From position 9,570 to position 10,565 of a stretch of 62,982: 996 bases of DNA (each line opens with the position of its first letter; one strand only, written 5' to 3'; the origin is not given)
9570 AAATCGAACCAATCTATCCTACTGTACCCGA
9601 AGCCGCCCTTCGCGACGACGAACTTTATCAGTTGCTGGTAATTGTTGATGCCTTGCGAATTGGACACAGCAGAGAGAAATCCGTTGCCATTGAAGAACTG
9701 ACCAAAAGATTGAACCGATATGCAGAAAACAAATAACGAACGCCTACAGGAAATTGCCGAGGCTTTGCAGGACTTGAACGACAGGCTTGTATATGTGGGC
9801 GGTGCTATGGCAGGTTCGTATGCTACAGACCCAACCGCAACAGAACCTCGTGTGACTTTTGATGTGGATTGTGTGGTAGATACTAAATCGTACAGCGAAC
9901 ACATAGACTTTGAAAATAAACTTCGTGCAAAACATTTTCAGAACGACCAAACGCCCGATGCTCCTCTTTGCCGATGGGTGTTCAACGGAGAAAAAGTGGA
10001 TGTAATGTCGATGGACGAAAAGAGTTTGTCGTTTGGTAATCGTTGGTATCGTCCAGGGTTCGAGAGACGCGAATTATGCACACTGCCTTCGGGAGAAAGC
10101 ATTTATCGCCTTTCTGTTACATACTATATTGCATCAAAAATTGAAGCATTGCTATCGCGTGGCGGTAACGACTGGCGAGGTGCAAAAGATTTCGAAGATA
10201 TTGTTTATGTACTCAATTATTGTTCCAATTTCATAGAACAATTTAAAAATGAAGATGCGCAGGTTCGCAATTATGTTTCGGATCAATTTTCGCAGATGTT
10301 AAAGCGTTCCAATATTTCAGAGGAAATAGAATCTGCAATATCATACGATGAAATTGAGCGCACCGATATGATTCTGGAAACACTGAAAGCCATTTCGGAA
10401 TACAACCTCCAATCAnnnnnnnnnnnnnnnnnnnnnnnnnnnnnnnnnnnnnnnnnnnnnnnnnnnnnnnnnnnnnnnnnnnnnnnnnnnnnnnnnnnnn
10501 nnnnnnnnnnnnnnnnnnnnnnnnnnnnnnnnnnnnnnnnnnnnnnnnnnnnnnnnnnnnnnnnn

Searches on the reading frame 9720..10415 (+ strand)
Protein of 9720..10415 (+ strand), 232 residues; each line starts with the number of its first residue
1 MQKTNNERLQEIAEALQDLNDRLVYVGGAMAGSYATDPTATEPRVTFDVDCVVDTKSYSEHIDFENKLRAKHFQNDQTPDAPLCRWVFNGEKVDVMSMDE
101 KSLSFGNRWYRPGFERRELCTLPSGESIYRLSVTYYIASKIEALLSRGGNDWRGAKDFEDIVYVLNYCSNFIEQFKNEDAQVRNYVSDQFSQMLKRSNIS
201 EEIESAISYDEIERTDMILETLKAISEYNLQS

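Call 19: search_protein_representatives(protein=window:9720-10415:+)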
Query: 232 residues. Proteins with E-value up to 0.001 (for the whole library): 2777; up to 1e-10: 1492; up to 1e-30: 113. The best 150 are listed.
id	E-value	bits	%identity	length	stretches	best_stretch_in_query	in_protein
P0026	2.7e-109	380.3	73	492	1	1-226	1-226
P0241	1.5e-67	243.9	49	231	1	1-226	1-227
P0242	7.9e-59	215.3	46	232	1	2-224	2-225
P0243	2.6e-56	207.1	45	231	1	4-228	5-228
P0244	9.5e-51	188.9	40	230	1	4-225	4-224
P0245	3.8e-46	173.9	73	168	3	78-145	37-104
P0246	2.2e-43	164.8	46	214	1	1-173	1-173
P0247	4.4e-42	160.6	78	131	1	1-94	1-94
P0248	5.5e-41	157.0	74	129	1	1-98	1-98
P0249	1.0e-40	156.1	39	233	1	5-223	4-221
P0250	3.7e-40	154.3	39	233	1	9-213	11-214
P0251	4.3e-39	150.8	39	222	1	10-225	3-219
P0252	4.6e-39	150.7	36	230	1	5-222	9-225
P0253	4.6e-39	150.7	46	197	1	5-166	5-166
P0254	1.2e-38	149.3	36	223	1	7-223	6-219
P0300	8.9e-34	133.4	40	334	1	4-206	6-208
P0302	1.2e-33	133.0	36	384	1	9-206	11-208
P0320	1.9e-32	129.1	33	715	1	4-222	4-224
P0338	1.4e-31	126.3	33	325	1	4-219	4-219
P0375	7.8e-30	120.5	30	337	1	7-210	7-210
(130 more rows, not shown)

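Call 21: search_solved_structures(query=A1, max_evalue=10, show_alignments=3)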
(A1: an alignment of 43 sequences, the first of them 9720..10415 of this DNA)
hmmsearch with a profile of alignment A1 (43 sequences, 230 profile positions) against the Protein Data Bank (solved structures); distinct sequences matched with E-value up to 10: 4.
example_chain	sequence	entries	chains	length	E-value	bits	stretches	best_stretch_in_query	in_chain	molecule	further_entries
5uvd_A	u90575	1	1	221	1.5e-06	31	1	8-69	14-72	Nucleotidyltransferase-like protein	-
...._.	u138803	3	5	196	2.8e-05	26.8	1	7-74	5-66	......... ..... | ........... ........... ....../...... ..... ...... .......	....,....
6e0k_A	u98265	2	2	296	0.27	13.8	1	38-75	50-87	cGAS/DncV-like nucleotidyltransferase in E. coli homolog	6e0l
2rfb_A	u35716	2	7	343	0.65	12.5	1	106-163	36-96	Cytochrome P450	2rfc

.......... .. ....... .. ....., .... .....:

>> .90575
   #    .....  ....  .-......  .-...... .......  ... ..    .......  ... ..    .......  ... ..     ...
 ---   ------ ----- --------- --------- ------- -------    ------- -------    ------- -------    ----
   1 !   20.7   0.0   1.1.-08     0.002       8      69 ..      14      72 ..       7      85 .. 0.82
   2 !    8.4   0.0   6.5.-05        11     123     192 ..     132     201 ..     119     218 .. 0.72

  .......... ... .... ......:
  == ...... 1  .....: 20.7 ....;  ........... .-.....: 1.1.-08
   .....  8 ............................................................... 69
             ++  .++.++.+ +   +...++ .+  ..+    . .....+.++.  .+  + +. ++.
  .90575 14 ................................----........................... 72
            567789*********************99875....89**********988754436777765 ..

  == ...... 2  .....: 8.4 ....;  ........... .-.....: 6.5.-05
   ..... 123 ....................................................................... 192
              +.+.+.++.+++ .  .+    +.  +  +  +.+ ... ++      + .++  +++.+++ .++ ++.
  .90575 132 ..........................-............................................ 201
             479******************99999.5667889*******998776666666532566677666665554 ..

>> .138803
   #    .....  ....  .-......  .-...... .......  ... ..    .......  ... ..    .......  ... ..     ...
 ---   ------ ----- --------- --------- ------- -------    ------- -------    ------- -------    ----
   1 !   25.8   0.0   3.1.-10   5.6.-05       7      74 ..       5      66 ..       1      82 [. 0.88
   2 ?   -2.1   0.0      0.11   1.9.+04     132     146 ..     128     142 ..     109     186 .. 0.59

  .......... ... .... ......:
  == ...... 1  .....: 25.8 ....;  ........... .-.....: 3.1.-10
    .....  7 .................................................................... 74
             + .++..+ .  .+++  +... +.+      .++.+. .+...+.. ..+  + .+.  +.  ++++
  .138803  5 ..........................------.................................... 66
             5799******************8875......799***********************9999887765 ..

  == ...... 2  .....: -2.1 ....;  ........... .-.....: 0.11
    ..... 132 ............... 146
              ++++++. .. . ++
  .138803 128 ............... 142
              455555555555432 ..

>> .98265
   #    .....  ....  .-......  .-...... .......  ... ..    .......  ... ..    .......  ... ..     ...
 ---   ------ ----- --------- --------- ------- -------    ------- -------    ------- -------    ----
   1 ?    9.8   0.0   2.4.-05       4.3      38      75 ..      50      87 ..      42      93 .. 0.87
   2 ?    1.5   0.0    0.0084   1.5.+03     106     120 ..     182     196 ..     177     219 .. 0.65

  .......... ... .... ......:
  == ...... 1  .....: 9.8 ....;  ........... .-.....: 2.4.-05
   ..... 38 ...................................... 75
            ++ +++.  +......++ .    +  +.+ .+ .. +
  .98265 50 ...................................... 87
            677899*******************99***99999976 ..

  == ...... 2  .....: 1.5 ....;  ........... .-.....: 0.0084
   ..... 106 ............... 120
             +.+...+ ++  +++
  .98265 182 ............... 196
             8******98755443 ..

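Call 22: search_protein_families(library=pfam, alignment_id=A1, max_evalue=1)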
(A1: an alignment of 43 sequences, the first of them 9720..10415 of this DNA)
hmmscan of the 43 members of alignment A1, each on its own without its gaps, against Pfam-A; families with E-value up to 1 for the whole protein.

A. member 1, window:9720-10415:+ (232 aa): 4 families
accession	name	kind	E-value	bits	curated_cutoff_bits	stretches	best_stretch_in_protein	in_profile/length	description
PF08843.17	AbiEii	-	0.00089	19.7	22.5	1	103-172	106-174/238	Nucleotidyl transferase AbiEii toxin, Type IV TA system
PF17151.10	CHASE7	-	0.061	13.4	27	1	10-73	121-183/187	Periplasmic sensor domain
PF23942.1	DUF7277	-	0.19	12.9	27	0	151-220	15-85/87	Domain of unknown function (DUF7277)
PF01946.23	Thi4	-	0.27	10.9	26.2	1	131-187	30-92/235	Thi4 family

B. families by the number of members that match (of 43 scanned): 28 families (the first 25 are shown)
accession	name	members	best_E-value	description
PF08843.17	AbiEii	29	7e-08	Nucleotidyl transferase AbiEii toxin, Type IV TA system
PF19502.5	DUF6036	2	0.027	Nucleotidyltransferase of unknown function (DUF6036)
PF12281.14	NTP_transf_8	2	0.049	Nucleotidyltransferase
PF14907.12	NTP_transf_5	1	0.00014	Uncharacterised nucleotidyltransferase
PF01156.24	IU_nuc_hydro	1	0.021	Inosine-uridine preferring nucleoside hydrolase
PF10620.15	MdcG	1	0.024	Phosphoribosyl-dephospho-CoA transferase MdcG C-terminal domain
PF06322.17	Phage_NinH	1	0.028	Phage NinH protein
PF22292.1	DUF6965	1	0.046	Domain of unknown function (DUF6965)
PF09089.16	gp12-short_mid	1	0.051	Phage short tail fibre protein gp12, middle domain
PF16550.10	RPN13_C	1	0.058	UCH-binding domain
PF17151.10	CHASE7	1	0.061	Periplasmic sensor domain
PF07406.16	NICE-3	1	0.066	NICE-3 protein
PF10300.15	Iml2-TPR_39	1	0.07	Iml2/Tetratricopeptide repeat protein 39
PF08512.18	Rttp106-like_middle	1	0.073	Histone chaperone Rttp106-like, middle domain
PF20471.4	DUF6716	1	0.077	Putative glycosyltransferase (DUF6716)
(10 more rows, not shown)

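Call 35: search_dna_similar(query=window:9720-10415:+, collection=plasmids, mode=protein, max_rows=30)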
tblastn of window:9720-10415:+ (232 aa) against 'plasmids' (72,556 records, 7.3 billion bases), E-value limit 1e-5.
Records with a match: 114; places in all: 117; records where one place covers at least 80% of the query: 86.
Best place of each record, by identity: <60% 114.
By first word of the organism name: Rhizobium 18; Bradyrhizobium 17; Acinetobacter 12; Pseudomonas 12; Agrobacterium 12; Sinorhizobium 5; Neorhizobium 3; Hymenobacter 3; Deinococcus 3; Duffyella 3; and 21 more.
By predicted mobility (MOB-suite, as given by PLSDB): conjugative 44; non-mobilizable 43; mobilizable 27.
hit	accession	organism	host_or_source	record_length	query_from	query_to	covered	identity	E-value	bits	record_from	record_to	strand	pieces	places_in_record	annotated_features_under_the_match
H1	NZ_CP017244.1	Rhizobium etli 8C-3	Phaseolus vulgaris,cell culture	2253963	1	229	99%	32.5%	2e-27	116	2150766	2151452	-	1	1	record has no annotation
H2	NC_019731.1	Oscillatoria nigro-viridis PCC 7112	-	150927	9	226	94%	33.9%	2e-35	139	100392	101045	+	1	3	hypothetical protein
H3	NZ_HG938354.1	Neorhizobium galegae bv. orientalis str. HAMBI 540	Galega orientalis root nodule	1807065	7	195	81%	38.2%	1e-31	128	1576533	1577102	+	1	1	record has no annotation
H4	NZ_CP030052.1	Bradyrhizobium guangdongense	peanut,cell culture,roots of peanut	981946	1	194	84%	37.1%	4e-21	126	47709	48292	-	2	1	hypothetical protein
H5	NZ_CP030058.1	Bradyrhizobium guangdongense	Arachis hypogaea,Microbe,nodule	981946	1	194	84%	37.1%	4e-21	126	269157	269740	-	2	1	hypothetical protein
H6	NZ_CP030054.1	Bradyrhizobium guangzhouense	Arachis hypogaea,Microbe,nodule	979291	1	194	84%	37.1%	4e-21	126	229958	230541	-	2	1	hypothetical protein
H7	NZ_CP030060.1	Bradyrhizobium sp. CCBAU 53351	Arachis hypogaea,Microbe,nodule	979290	1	194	84%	37.1%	4e-21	126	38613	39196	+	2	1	none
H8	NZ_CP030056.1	Bradyrhizobium sp. CCBAU 53340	Arachis hypogaea,Microbe,nodule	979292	1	194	84%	37.1%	4e-21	126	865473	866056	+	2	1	none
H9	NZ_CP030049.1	Bradyrhizobium sp. CCBAU 53338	Arachis hypogaea,Microbe,nodule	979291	1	194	84%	37.1%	4e-21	126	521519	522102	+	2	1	none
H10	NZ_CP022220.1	Bradyrhizobium guangxiense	peanut,cell culture,roots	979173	1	194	84%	37.1%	4e-21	126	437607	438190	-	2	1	hypothetical protein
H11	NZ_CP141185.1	Hymenobacter sp. GOD-10R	single cell,Crepidiastrum sonchifolium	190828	3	196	84%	36.9%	4e-33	133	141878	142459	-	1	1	hypothetical protein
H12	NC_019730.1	Oscillatoria nigro-viridis PCC 7112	-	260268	9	195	81%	37.4%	2e-33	134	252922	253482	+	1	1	nucleotidyl transferase AbiEii/AbiGii toxin family protein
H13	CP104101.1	Phaeobacter sp. G2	cell culture,Emiliania huxleyi RCC1216 ...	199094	9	190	78%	38.0%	4e-29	121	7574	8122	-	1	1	hypothetical protein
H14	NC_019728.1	Calothrix sp. PCC 6303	-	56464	7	190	79%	37.5%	1e-31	129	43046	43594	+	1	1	nucleotidyl transferase AbiEii/AbiGii toxin family protein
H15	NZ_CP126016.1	Bradyrhizobium japonicum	Glycine max,soybean,root nodule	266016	9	195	81%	36.8%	2e-27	116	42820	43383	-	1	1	hypothetical protein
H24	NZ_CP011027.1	Pseudoalteromonas arctica A 37-1-2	seawater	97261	9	220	91%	31.5%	3e-19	93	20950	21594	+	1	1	nucleotidyl transferase AbiEii/AbiGii toxin family protein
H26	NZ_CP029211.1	Aquabacterium olei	cell culture,soil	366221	5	196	83%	34.2%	5e-30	124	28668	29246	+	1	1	nucleotidyl transferase AbiEii/AbiGii toxin family protein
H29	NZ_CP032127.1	Acinetobacter chinensis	Culture,Sewage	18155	9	193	80%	34.9%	9e-23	103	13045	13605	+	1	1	hypothetical protein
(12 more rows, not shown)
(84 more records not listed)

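Call 38: get_annotated_region(hit=H12, flank=4000)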
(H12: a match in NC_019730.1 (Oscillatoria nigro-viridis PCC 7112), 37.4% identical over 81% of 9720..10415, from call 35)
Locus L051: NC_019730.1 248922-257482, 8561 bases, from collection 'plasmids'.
description: Oscillatoria nigro-viridis PCC 7112 plasmid pOSC7112.02, complete sequence
organism: Oscillatoria nigro-viridis PCC 7112 (NCBI taxid 179408)
taxonomy: Bacteria; Cyanobacteriota; Cyanophyceae; Oscillatoriales; Oscillatoriaceae; Oscillatoria; Oscillatoria nigro-viridis; Oscillatoria nigro-viridis PCC 7112
host: -; source: -; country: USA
typing (MOB-suite, as given by PLSDB): conjugative; replicon rep_cluster_309; relaxase MOBP; mating-pair formation MPF_T
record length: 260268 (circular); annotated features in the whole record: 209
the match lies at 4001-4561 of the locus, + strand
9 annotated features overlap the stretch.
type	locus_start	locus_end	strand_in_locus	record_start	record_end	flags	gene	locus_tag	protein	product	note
CDS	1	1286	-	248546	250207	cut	-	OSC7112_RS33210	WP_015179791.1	phosphatase PAP2 family protein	-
CDS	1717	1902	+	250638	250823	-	-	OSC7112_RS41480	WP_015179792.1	hypothetical protein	-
CDS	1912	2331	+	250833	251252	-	-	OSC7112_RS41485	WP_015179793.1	tetratricopeptide repeat protein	-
CDS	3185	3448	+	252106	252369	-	-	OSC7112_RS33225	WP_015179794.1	hypothetical protein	-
CDS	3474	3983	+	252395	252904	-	-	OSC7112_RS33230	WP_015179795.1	hypothetical protein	-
CDS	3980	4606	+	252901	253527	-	-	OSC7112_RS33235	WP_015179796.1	nucleotidyl transferase AbiEii/AbiGii toxin family protein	-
CDS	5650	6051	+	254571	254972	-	-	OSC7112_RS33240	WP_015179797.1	hypothetical protein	-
CDS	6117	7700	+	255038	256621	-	-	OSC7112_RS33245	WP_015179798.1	relaxase/mobilization nuclease domain-containing protein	-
CDS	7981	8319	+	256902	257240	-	-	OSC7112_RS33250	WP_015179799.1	hypothetical protein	-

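Call 39: get_annotated_region(hit=H26, flank=4000)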
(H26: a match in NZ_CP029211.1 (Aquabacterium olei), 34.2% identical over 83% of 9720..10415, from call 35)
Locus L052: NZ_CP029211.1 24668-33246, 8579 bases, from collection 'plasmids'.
description: Aquabacterium olei strain NBRC 110486 plasmid pTB101, complete sequence
organism: Aquabacterium olei (NCBI taxid 1296669)
taxonomy: Bacteria; Pseudomonadota; Betaproteobacteria; Burkholderiales; ; Aquabacterium; Aquabacterium olei
host: -; source: cell culture,soil; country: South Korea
typing (MOB-suite, as given by PLSDB): non-mobilizable; replicon rep_cluster_2389
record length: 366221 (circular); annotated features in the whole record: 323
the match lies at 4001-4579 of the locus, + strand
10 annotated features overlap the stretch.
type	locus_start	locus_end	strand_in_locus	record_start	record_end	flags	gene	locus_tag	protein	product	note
CDS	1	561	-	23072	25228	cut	-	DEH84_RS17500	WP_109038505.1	VIT and VWA domain-containing protein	-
CDS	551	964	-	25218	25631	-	-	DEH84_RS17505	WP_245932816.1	helix-turn-helix domain-containing protein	-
CDS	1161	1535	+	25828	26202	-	-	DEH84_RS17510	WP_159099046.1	hypothetical protein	-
CDS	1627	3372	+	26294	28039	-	-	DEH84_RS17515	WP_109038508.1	class I SAM-dependent DNA methyltransferase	-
CDS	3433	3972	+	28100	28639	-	-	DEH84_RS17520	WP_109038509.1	hypothetical protein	-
CDS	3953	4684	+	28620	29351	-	-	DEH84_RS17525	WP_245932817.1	nucleotidyl transferase AbiEii/AbiGii toxin family protein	-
CDS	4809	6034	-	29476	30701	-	-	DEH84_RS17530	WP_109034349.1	IS3 family transposase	-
CDS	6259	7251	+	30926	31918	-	-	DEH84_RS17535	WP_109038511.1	integron integrase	-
CDS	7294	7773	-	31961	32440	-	-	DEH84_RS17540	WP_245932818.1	DUF1697 domain-containing protein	-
CDS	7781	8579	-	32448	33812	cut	nhaA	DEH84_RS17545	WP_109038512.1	Na+/H+ antiporter NhaA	GO:1902600 - proton transmembrane transport [Evidence IEA]; GO:0006814 - sodium ion transport [Evidence IEA]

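Call 65: find_homologous_proteins(query=P0241)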
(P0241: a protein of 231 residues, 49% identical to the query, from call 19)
Query P0241 (231 aa): 2045 proteins with E <= 0.001 among 2270 candidates; the best 120 are listed.
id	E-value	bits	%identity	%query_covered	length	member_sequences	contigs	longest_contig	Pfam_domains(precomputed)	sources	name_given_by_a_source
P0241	5.7e-151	518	100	100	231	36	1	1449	-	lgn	-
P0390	1.6e-135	468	89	100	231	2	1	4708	-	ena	-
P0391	7.3e-134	462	89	99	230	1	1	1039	-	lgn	-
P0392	9.8e-131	452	86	99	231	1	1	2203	-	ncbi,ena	-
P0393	2.6e-130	451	87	99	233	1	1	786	-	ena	-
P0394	2.6e-118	411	79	99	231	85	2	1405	-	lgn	-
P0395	1.2e-117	409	78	99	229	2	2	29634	-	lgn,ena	-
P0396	8.2e-117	407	77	99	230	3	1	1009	-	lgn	-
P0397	1.2e-113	396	75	98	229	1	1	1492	-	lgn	-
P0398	3.4e-113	395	76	99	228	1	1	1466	-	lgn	-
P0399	4.3e-113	394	76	99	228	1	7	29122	-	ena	-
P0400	1.0e-112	393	76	99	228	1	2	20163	-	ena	-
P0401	1.7e-110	386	73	98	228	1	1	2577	-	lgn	-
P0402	1.6e-98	347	63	99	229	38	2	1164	-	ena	-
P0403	5.2e-94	332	63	97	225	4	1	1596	-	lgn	-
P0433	8.2e-83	295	57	99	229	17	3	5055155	-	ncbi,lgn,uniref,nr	ncbi:nucleotidyl transferase AbiEii/AbiGii toxin family protein [Bacteroides hominis]|uniref:nucleot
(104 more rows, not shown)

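Call 67: find_encoding_contigs(protein=P0395, flank=6000, max_places=2)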
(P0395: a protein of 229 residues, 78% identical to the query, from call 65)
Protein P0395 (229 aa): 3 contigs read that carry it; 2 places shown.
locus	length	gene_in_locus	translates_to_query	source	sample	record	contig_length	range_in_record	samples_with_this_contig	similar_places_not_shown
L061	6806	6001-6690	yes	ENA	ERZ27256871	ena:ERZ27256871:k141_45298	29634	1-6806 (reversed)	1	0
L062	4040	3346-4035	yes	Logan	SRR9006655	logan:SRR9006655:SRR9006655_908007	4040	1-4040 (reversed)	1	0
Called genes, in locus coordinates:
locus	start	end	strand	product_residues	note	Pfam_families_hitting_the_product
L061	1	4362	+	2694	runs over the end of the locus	PF18798:LPD3 (weak), PF18760:ART-PolyVal (weak), PF18819:MuF_C, PF08401:ArdcN, PF18818:MPTase-PolyVal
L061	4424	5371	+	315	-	-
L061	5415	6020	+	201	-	-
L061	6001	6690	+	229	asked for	-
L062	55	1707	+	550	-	PF08401:ArdcN, PF18818:MPTase-PolyVal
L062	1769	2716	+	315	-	-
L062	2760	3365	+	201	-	-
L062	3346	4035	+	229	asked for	-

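Call 68: find_encoding_contigs(protein=P0433, flank=6000, max_places=3)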
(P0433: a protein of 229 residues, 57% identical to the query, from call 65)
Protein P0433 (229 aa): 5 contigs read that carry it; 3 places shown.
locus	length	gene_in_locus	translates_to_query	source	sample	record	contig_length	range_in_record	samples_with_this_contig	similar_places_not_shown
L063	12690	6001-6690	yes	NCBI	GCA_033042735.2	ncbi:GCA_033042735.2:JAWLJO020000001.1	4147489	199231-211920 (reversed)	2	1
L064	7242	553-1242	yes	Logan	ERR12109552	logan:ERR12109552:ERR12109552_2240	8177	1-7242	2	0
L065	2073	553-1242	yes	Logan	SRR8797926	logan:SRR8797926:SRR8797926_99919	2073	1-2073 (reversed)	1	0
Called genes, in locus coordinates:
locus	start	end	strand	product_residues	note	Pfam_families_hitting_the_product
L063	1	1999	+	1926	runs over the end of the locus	PF11974:bMG3, PF01835:MG2, PF00207:A2M, PF17973:bMG10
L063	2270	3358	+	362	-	PF15780:ASH (faint), PF22544:HYDIN_VesB_CFA65-like_Ig, PF07610:DUF1573, PF12371:TMEM131_like_N (faint), PF07610:DUF1573, PF22544:HYDIN_VesB_CFA65-like_Ig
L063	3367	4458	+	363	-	PF03308:MeaB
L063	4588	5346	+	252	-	PF00149:Metallophos, PF12850:Metallophos_2 (weak)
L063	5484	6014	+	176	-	-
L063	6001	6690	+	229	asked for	-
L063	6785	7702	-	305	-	PF00892:EamA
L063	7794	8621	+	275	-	PF02463:SMC_N, PF00005:ABC_tran (faint), PF13175:AAA_15, PF13304:AAA_21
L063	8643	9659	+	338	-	PF14491:DUF4435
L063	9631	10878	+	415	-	PF00924:MS_channel_2nd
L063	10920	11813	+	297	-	PF12833:HTH_18, PF00165:HTH_AraC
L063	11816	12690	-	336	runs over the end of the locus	PF07804:HipA_C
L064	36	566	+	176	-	-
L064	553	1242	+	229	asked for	-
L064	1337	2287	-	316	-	PF00892:EamA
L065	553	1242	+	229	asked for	-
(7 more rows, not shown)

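Call 69: find_encoding_contigs(protein=P0399, flank=6000, max_places=3)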
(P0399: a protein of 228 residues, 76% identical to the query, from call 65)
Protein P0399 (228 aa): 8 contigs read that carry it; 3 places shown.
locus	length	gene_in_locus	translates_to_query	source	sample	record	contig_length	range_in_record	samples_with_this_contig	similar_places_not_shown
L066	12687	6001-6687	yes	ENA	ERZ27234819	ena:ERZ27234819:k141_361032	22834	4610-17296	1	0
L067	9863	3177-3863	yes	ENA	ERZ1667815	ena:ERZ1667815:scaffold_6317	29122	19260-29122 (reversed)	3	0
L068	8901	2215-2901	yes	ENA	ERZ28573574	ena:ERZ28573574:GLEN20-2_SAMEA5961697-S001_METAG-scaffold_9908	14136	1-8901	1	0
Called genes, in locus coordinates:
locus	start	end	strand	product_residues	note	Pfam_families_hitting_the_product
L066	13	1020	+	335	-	PF13310:Virulence_RhuM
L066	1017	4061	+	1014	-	PF04851:ResIII, PF00270:DEAD (weak), PF19778:RE_endonuc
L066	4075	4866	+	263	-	PF12728:HTH_17, PF13091:PLDc_2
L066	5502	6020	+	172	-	-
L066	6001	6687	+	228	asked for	-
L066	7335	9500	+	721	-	PF12437:GSIII_N, PF00120:Gln-synt_C, PF18318:Gln-synt_C-ter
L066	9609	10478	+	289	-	PF01183:Glyco_hydro_25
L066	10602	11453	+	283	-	PF07313:AmiA-like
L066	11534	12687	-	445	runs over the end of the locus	PF02812:ELFV_dehydrog_N, PF00208:ELFV_dehydrog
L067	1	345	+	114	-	?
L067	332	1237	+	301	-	PF19778:RE_endonuc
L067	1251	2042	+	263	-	PF12728:HTH_17, PF13091:PLDc_2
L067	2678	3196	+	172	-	-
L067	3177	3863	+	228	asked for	-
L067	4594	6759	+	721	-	PF12437:GSIII_N, PF00120:Gln-synt_C, PF18318:Gln-synt_C-ter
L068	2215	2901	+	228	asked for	-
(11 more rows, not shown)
